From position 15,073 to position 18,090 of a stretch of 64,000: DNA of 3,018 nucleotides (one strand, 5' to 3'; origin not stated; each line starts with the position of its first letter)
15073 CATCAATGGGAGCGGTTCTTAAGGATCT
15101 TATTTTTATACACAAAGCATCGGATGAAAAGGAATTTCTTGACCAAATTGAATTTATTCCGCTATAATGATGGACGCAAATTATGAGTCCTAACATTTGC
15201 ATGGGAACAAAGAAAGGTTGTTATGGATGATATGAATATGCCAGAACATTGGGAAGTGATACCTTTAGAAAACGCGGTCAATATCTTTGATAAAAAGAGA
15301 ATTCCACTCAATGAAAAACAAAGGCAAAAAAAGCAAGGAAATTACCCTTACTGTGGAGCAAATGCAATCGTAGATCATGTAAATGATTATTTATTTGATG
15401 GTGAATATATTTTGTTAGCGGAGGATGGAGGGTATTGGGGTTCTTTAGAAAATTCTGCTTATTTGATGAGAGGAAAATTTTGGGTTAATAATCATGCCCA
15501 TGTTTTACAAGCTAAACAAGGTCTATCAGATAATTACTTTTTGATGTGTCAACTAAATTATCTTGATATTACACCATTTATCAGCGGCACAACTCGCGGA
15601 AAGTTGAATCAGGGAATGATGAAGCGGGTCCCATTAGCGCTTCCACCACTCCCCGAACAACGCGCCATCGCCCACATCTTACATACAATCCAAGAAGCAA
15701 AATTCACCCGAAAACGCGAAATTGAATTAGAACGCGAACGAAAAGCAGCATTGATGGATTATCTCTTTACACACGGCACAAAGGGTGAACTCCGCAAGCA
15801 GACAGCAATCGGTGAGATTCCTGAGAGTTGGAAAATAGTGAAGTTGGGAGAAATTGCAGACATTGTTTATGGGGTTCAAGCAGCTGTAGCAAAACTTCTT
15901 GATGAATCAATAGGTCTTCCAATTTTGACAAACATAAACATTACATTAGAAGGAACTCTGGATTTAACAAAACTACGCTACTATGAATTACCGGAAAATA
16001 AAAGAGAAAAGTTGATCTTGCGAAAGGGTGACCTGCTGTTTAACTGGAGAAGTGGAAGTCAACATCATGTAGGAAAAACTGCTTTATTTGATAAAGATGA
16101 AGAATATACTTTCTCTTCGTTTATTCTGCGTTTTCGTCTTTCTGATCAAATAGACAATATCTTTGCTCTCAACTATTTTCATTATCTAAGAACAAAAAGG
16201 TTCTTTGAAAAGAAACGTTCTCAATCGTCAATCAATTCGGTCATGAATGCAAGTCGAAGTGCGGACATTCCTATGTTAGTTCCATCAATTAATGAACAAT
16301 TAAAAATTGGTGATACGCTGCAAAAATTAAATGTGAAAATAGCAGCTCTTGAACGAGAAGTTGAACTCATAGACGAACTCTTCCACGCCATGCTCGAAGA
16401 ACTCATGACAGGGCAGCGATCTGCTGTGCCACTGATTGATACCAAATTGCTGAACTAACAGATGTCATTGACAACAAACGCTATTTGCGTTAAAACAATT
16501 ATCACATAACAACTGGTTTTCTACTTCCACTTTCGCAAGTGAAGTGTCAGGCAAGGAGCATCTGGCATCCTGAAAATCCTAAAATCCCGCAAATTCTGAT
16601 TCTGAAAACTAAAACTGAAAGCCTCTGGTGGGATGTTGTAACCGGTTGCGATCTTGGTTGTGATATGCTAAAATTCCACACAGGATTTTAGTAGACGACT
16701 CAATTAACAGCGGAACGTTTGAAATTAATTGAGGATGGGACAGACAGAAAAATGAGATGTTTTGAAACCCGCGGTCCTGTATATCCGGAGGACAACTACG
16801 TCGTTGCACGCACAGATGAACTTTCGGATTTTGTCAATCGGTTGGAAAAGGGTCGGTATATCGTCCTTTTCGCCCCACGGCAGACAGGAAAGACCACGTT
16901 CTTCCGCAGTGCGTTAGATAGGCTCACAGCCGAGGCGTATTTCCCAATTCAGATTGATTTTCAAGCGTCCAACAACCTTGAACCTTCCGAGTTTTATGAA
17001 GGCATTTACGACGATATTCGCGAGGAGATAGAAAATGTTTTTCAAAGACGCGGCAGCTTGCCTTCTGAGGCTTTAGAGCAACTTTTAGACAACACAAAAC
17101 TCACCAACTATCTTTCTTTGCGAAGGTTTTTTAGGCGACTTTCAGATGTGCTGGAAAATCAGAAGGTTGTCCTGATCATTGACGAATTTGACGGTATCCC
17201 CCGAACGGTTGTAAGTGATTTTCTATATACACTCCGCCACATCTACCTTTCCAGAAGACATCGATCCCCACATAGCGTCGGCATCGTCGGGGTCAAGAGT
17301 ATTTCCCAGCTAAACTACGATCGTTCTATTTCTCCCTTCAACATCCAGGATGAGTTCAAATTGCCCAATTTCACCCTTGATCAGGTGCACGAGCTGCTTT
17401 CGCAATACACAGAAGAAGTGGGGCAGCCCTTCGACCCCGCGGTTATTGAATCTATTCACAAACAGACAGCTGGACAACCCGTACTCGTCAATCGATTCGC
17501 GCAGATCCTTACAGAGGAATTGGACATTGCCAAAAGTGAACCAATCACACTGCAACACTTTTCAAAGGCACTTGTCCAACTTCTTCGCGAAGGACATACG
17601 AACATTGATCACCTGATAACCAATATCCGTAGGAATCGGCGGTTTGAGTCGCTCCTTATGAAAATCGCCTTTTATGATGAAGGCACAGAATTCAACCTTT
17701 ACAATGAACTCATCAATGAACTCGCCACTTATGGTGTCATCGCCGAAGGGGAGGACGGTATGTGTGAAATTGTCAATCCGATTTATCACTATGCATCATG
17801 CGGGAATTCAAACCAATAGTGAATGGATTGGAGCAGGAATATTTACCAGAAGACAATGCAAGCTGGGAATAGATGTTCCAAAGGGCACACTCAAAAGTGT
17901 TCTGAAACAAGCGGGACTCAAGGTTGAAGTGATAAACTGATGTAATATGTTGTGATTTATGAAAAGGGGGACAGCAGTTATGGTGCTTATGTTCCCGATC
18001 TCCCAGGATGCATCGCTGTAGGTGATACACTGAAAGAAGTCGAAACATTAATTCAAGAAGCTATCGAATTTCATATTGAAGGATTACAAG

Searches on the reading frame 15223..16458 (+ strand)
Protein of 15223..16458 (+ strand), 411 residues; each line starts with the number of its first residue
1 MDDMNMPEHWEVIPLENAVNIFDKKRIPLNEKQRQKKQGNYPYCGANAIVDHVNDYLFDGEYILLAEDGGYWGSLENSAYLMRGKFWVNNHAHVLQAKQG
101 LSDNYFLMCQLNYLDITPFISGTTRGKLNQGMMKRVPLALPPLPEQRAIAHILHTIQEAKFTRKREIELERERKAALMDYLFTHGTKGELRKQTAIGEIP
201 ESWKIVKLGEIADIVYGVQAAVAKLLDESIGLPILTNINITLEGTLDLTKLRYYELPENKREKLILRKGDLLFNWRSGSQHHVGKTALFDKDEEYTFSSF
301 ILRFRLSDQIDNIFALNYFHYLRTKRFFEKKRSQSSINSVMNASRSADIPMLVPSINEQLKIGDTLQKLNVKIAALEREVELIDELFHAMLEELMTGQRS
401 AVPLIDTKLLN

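Call 7: search_protein_families(library=pfam, proteins=[window:15223-16458:+], max_evalue=0.01)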
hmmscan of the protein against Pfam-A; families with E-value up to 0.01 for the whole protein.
window:15223-16458:+ (411 aa): 1 family
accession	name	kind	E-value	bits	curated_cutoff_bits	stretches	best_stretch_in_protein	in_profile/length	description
PF01420.25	Methylase_S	-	3.6e-40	138.4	22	2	7-170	1-167/168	Type I restriction modification DNA specificity domain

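Call 11: find_encoding_contigs(protein=window:15223-16458:+, flank=10000, max_places=10)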
Protein window:15223-16458:+ (411 aa): 1 contig read that carries it; 1 place shown.
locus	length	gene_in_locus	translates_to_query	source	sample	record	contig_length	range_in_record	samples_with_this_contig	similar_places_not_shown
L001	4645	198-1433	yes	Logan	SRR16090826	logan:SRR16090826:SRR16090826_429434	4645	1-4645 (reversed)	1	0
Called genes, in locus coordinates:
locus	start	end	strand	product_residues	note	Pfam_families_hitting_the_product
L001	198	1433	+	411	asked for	PF01420:Methylase_S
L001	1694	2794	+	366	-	PF14516:AAA_35, PF13191:AAA_16, PF13401:AAA_22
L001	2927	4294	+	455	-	PF15919:HicB_lk_antitox, PF20215:DUF6575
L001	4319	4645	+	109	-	?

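Call 49: search_protein_families(library=padloc, proteins=[window:15223-16458:+], max_evalue=0.001)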
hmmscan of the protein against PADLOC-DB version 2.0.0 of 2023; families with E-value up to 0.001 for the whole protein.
window:15223-16458:+ (411 aa): 116 families (the best 25 are shown)
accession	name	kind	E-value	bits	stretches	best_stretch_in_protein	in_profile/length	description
PDLC03107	Specificity_I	-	6.3e-44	148.6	1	88-396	89-389/392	Type I specificity subunit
PDLC03148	Specificity_I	-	9.3e-40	134.7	1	7-395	32-453/453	Type I specificity subunit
PDLC03099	Specificity_I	-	9.9e-40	134.9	1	6-398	1-389/405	Type I specificity subunit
PDLC03101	Specificity_I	-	1.1e-39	135.2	1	6-399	2-404/411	Type I specificity subunit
PDLC03087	Specificity_I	-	1.2e-38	131.1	2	198-399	10-210/418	Type I specificity subunit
PDLC03165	Specificity_I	-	8.7e-38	128.8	2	198-386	16-201/411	Type I specificity subunit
PDLC03134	Specificity_I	-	5.1e-37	125.6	1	104-401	115-408/428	Type I specificity subunit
PDLC03098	Specificity_I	-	1.1e-36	125.2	2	192-398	239-435/443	Type I specificity subunit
PDLC03178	Specificity_I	-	1.7e-35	121.2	1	8-393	18-408/411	Type I specificity subunit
PDLC03090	Specificity_I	-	1.3e-33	114.9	2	194-397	13-214/434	Type I specificity subunit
PDLC03082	Specificity_I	-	2.3e-33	114.1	1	6-138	186-318/368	Type I specificity subunit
PDLC03072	Specificity_I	-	3.1e-33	113.5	2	196-398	230-436/448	Type I specificity subunit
PDLC03073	Specificity_I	-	6.1e-30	102.7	2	194-396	9-214/437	Type I specificity subunit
PDLC03105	Specificity_I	-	3.1e-29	100.7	1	6-386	21-422/448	Type I specificity subunit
PDLC04137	mad5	-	4.2e-29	99.9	1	9-386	2-385/392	mads_5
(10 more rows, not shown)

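Call 50: search_protein_families(library=ncbifam, proteins=[window:15223-16458:+], max_evalue=0.001)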
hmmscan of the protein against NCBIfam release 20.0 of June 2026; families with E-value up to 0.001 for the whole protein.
window:15223-16458:+ (411 aa): 1 family
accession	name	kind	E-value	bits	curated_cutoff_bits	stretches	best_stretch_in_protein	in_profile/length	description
NF007278.0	PRK09737.1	equivalog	5.6e-19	68.3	662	1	90-369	105-385/461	type I restriction-modification system specificity subunit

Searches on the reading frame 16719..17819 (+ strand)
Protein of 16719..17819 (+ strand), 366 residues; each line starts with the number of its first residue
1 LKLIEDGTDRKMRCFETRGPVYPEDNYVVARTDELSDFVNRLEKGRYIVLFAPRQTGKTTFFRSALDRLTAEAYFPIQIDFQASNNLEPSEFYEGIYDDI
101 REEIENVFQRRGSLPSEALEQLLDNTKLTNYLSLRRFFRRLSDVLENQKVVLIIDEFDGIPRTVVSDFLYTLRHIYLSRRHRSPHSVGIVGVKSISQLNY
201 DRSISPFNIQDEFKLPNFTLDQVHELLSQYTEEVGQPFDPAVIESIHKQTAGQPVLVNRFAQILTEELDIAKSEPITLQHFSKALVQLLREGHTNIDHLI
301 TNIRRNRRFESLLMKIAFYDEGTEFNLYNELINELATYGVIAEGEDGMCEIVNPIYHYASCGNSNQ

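Call 7: search_protein_families(library=pfam, proteins=[window:16719-17819:+], max_evalue=0.01)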
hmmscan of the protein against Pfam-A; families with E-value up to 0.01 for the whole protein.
window:16719-17819:+ (366 aa): 6 families
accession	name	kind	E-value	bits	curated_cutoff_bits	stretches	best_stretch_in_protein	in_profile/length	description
PF14516.12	AAA_35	-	2.2e-14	53.4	27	1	41-268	27-248/331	AAA-like domain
PF13401.12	AAA_22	-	2e-10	41.5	27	1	45-194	5-125/130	AAA domain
PF13191.12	AAA_16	-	1.5e-08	35.8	32.6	1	30-162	4-146/167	AAA ATPase domain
PF01637.24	ATPase_2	-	0.00012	22.4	33.2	1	31-173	4-136/225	ATPase domain predominantly from Archaea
PF13173.12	AAA_14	-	0.00037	20.9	27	0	46-98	3-56/129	AAA domain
PF09820.16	AAA-ATPase_like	-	0.0023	18.2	26.1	0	72-160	78-152/201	Predicted AAA-ATPase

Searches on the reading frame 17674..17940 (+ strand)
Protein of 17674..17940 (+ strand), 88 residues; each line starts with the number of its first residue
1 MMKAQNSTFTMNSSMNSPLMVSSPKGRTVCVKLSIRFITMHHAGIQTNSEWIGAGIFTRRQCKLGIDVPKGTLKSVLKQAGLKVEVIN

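Call 7: search_protein_families(library=pfam, proteins=[window:17674-17940:+], max_evalue=0.01)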
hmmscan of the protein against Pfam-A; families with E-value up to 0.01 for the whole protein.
window:17674-17940:+ (88 aa): 1 family
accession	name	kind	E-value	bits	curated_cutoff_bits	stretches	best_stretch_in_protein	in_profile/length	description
PF07927.17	HicA_toxin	-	0.0017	18.9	27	1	67-82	43-58/58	HicA toxin of bacterial toxin-antitoxin,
